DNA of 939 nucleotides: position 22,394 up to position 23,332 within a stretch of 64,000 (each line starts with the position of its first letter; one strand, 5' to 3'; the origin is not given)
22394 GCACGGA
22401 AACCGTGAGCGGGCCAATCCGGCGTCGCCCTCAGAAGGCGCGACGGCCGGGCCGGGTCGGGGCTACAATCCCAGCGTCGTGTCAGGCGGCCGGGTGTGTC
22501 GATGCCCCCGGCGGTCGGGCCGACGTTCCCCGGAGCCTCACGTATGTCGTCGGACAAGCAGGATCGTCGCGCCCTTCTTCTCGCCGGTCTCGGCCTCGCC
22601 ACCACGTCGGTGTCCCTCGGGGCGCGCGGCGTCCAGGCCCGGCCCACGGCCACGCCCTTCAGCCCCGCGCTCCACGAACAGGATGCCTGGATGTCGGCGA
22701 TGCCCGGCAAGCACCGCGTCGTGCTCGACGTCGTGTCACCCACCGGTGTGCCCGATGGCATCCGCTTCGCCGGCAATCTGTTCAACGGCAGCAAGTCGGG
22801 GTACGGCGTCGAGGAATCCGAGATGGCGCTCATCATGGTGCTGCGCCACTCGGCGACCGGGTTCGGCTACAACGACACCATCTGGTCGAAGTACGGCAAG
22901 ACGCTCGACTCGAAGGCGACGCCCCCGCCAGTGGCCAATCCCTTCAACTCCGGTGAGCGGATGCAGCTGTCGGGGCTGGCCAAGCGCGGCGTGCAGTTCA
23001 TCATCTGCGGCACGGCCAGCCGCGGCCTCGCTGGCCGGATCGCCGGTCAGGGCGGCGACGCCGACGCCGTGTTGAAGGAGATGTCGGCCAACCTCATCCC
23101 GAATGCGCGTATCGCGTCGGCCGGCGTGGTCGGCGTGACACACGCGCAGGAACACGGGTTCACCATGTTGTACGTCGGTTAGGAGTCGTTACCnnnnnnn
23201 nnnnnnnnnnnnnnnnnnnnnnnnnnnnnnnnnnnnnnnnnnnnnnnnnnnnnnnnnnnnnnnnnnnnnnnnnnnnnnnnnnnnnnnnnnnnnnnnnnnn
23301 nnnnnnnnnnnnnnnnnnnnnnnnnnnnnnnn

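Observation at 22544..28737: Candidate sulfur-compound-to-oxygen respiratory operon: two exported DsrE-like proteins, a divergent cbb3 oxidase and a TsdA-like cytochrome in one transcription unit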

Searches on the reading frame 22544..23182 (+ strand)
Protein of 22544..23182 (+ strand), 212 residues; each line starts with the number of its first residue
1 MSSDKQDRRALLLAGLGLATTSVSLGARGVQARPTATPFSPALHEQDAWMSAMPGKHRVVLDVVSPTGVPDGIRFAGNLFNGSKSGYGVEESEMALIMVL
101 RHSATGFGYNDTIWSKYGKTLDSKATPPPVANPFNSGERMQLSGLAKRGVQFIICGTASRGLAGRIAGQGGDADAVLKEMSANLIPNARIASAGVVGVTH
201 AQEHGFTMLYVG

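Call 3: search_protein_families(library=pfam, proteins=[window:22544-23182:+], max_evalue=0.1)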
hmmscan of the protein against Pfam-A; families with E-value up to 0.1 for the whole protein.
window:22544-23182:+ (212 aa): 0 families

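Call 4: search_protein_families(library=ncbifam, proteins=[window:22544-23182:+], max_evalue=0.1)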
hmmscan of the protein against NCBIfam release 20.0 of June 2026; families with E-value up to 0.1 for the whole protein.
window:22544-23182:+ (212 aa): 1 family
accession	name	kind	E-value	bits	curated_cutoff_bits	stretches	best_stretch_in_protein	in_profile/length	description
NF052225.1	ThioSDhTetH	equivalog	0.0042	16.5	300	1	133-207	177-256/259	thiosulfate dehydrogenase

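Call 11: search_solved_structures(query=window:22544-23182:+, max_evalue=10, show_alignments=2)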
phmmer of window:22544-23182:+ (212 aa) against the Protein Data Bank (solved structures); distinct sequences matched with E-value up to 10: 0.

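Call 27: find_homologous_proteins(query=window:22544-23182:+, max_evalue=0.001)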
Query window:22544-23182:+ (212 aa): 499 proteins with E <= 0.001 among 1564 candidates; the best 120 are listed.
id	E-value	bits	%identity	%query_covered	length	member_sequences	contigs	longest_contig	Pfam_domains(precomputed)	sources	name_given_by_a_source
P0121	4.3e-135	466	100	100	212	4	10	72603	-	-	-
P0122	2.0e-122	424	89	100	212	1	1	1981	-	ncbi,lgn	-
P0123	3.0e-122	424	89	100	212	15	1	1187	-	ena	-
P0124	1.0e-120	419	88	100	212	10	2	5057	-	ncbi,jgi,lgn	jgi:intracellular sulfur oxidation DsrE/DsrF family protein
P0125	1.2e-120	419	88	100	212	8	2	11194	-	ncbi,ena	-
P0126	2.5e-115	401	83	100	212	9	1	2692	-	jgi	jgi:intracellular sulfur oxidation DsrE/DsrF family protein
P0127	7.4e-113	393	84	100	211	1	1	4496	-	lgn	-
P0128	1.0e-111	389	83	100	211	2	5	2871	-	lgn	-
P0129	1.9e-111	389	83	100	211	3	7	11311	-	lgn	-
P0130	7.1e-111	387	83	100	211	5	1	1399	-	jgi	jgi:intracellular sulfur oxidation DsrE/DsrF family protein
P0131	8.8e-111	386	81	100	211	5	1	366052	-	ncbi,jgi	ncbi:MAG: hypothetical protein WC815_13155 [Vicinamibacterales bacterium]|jgi:intracellular sulfur o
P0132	7.2e-110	383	82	100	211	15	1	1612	-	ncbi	-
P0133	7.3e-110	383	83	100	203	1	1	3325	-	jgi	jgi:intracellular sulfur oxidation DsrE/DsrF family protein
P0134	1.1e-109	383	79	100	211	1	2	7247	-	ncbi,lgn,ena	-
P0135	2.9e-109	381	80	100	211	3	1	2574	-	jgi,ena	-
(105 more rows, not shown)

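Call 35: predict_structure(alignment_id=A2)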
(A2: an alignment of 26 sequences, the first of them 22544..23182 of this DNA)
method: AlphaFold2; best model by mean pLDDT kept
length: 212 residues; sequences in the alignment: 26
mean_pLDDT: 80.9   pTM: 0.74
mean pLDDT of the five models: 80.9, 78.2, 77.2, 77.0, 76.5
residues with pLDDT >= 90: 113; 70-90: 52; 50-70: 13; < 50: 34
segments of 3 or more residues with pLDDT < 50: 1-34
pLDDT, mean of each block of 10 residues (from residue 1): 37 37 39 60 84 91 94 88 65 92 95 92 83 82 92 97 96 98 96 90 92 78
secondary structure, 60 per line:
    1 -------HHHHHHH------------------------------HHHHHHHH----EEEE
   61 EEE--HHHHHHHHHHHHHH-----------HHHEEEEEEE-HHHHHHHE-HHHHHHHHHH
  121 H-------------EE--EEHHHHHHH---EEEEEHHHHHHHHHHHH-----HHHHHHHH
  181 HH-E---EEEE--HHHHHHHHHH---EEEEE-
elements in order: H8-14 H45-52 E57-63 H66-79 E94-100 H102-108 H111-121 H141-147 E151-155 H156-167 H173-182 E188-191 H194-203 E207-211

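Call 39: fold_search(model_id=the predicted structure, library=pdb)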
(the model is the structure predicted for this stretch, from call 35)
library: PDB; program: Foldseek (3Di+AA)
matches with E <= 10: 799; with E <= 0.001: 3
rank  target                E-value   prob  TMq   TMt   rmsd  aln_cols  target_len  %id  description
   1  2pd2_A                1.4e-04  1.00  0.43  0.80   3.8       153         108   20  Crystal structure of (ST0148) conserved hypothetical from Sulfolobus Tokodaii Strain7 (released 2007-10-02)
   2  1l1s                  1.4e-04  1.00  0.42  0.77   4.2       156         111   17  Structure of Protein of Unknown Function MTH1491 from Methanobacterium thermoautotrophicum (released 2002-05-29)
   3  8uja_A                7.1e-04  1.00  0.43  0.81   3.7       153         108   18  T33-fn10 - Designed Tetrahedral Protein Cage Using Fragment-based Hydrogen Bond Networks (released 2024-03-06)
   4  6d23_B                5.5e-02  0.23  0.22  0.12  11.4       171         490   13  GLUCOSE-6-P DEHYDROGENASE (APO FORM) FROM TRYPANOSOMA CRUZI (released 2018-05-02)
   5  6me3                  7.9e-02  0.13  0.18  0.10  14.5       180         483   13  XFEL crystal structure of human melatonin receptor MT1 in complex with 2-phenylmelatonin (released 2019-04-24)
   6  2yvq                  8.4e-02  0.21  0.21  0.29  11.1       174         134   13  Crystal structure of MGS domain of carbamoyl-phosphate synthetase from homo sapiens (released 2008-04-15)
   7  6d23_A                1.0e-01  0.20  0.21  0.11  11.4       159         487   13  GLUCOSE-6-P DEHYDROGENASE (APO FORM) FROM TRYPANOSOMA CRUZI (released 2018-05-02)
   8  8jhu                  1.2e-01  0.28  0.27  0.10  11.1       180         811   11  Legionella effector protein SidI (released 2023-08-30)
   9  9ny1_C                1.5e-01  0.20  0.23  0.16  15.1       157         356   12  LmuA_conformation 2_assymetric (released 2025-12-17)
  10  8cap_A                1.6e-01  0.21  0.26  0.23  11.7       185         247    8  Crystal structure of dehydrogenase domain of Cylindrospermum stagnale NADPH-Oxidase 5 (NOX5) in complex with CB28 (released 2023-09-27)
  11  6lfl                  1.6e-01  0.10  0.19  0.10  16.8       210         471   12  Crystal structure of a class A GPCR (released 2020-09-02)
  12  7abr_D                1.7e-01  0.16  0.22  0.12  10.3       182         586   12  Cryo-EM structure of B. subtilis ClpC (DWB mutant) hexamer bound to a substrate polypeptide (released 2021-10-06)
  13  5wqc                  1.7e-01  0.12  0.21  0.10  15.3       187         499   13  Crystal structure of human orexin 2 receptor bound to the selective antagonist EMPA determined by the synchrotron light  (released 2017-11-29)
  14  3vdm_A                1.9e-01  0.10  0.20  0.11  18.3       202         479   14  Crystal Structure of VldE, the pseudo-glycosyltransferase which catalyzes non-glycosidic C-N coupling in Validamycin A (released 2013-01-09)
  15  3s6d                  2.1e-01  0.11  0.19  0.16  14.6       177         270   12  Crystal structure of a putative triosephosphate isomerase from Coccidioides immitis (released 2011-06-22)
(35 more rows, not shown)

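Call 59: search_protein_families(library=ncbifam, alignment_id=A2, max_evalue=0.1)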
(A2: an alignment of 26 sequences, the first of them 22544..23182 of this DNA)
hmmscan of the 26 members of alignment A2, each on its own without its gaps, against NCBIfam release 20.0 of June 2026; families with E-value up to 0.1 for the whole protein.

A. member 1, window:22544-23182:+ (212 aa): 1 family
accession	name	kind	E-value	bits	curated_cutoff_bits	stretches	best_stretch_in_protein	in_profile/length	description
NF052225.1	ThioSDhTetH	equivalog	0.0042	16.5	300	1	133-207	177-256/259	thiosulfate dehydrogenase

B. families by the number of members that match (of 26 scanned): 3 families
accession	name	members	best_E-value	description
NF052225.1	ThioSDhTetH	26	3.4e-07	thiosulfate dehydrogenase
TIGR02811.1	formate_TAT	4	0.028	formate dehydrogenase region TAT target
NF008268.0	PRK11040.1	1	0.088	metalloprotease PmbA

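Call 79: search_protein_representatives(alignment_id=A2)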
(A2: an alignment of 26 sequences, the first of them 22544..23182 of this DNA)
Query: 26 sequences, 211 profile positions. Proteins with E-value up to 0.001 (for the whole library): 1159; up to 1e-10: 568; up to 1e-30: 110. The best 150 are listed.
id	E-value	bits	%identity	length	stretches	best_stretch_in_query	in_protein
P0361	1.7e-88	312.0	-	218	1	1-211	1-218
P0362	2.5e-87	308.2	-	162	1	49-211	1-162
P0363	3.1e-75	268.7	-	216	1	5-211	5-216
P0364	2.4e-70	252.7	-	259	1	49-206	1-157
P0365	5.6e-67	241.7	-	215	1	1-211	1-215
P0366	4.0e-63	229.1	-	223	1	3-211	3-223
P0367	4.6e-62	225.6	-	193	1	49-166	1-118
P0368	9.9e-62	224.6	-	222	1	1-208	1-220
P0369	4.8e-61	222.3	-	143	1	98-211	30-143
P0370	1.3e-59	217.7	-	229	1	1-208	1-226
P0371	1.5e-59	217.5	-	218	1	7-209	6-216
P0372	4.4e-59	215.9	-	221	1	4-211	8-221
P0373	9.0e-58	211.6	-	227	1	5-207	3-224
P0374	1.2e-56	207.9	-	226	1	5-210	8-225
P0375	8.6e-56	205.2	-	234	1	8-208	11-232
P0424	1.6e-39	152.0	-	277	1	5-211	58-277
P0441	2.2e-36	141.8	-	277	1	4-207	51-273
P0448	1.3e-35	139.2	-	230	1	7-211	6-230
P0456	1.4e-33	132.6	-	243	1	44-211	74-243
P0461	5.7e-33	130.6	-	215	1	7-211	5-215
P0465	4.5e-32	127.7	-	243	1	8-208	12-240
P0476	4.9e-30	121.0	-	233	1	7-211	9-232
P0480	9.8e-30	120.0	-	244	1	13-172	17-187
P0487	2.6e-28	115.4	-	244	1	55-204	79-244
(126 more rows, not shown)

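Call 80: search_protein_families(library=ncbifam, proteins=[P0364, P0424, P0441, P0456, P0465, P0487, P0480, P0476, P0448, P0461], max_evalue=0.01)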
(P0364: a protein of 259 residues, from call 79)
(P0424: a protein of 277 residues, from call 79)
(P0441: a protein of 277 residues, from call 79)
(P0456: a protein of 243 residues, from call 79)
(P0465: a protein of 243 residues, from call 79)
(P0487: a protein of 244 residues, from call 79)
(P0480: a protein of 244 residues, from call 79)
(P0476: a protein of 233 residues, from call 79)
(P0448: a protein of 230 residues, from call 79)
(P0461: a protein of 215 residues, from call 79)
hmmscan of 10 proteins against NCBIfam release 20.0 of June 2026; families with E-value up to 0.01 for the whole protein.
P0364 (259 aa): 0 families

P0424 (277 aa): 1 family
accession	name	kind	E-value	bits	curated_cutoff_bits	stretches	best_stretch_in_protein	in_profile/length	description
NF052225.1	ThioSDhTetH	equivalog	7.5e-06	25.5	300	1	151-273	126-257/259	thiosulfate dehydrogenase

P0441 (277 aa): 1 family
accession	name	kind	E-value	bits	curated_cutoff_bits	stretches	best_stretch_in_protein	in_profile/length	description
NF052225.1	ThioSDhTetH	equivalog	1.4e-08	34.4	300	1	130-274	109-258/259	thiosulfate dehydrogenase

P0456 (243 aa): 1 family
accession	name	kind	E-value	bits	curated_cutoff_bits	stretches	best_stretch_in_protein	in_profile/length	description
NF052225.1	ThioSDhTetH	equivalog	6.4e-07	28.9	300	1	82-156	83-152/259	thiosulfate dehydrogenase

P0465 (243 aa): 1 family
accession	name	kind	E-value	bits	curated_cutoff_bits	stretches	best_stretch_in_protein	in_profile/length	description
NF052225.1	ThioSDhTetH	equivalog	5.2e-12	45.6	300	1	89-237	106-255/259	thiosulfate dehydrogenase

P0487 (244 aa): 1 family
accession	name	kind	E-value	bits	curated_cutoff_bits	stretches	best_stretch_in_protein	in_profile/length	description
NF052225.1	ThioSDhTetH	equivalog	4.6e-10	39.3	300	1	115-243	118-253/259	thiosulfate dehydrogenase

P0480 (244 aa): 0 families

P0476 (233 aa): 0 families

P0448 (230 aa): 2 families
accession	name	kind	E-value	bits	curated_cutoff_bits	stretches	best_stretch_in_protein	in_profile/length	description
NF052225.1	ThioSDhTetH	equivalog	6.6e-08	32.2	300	1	49-226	83-257/259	thiosulfate dehydrogenase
TIGR02811.1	formate_TAT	hypoth_equivalog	0.00043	20.5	48.45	1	6-44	10-48/66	formate dehydrogenase region TAT target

P0461 (215 aa): 1 family
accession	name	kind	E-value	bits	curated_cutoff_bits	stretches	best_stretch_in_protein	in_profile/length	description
NF052225.1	ThioSDhTetH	equivalog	0.00089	18.7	300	1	101-212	147-258/259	thiosulfate dehydrogenase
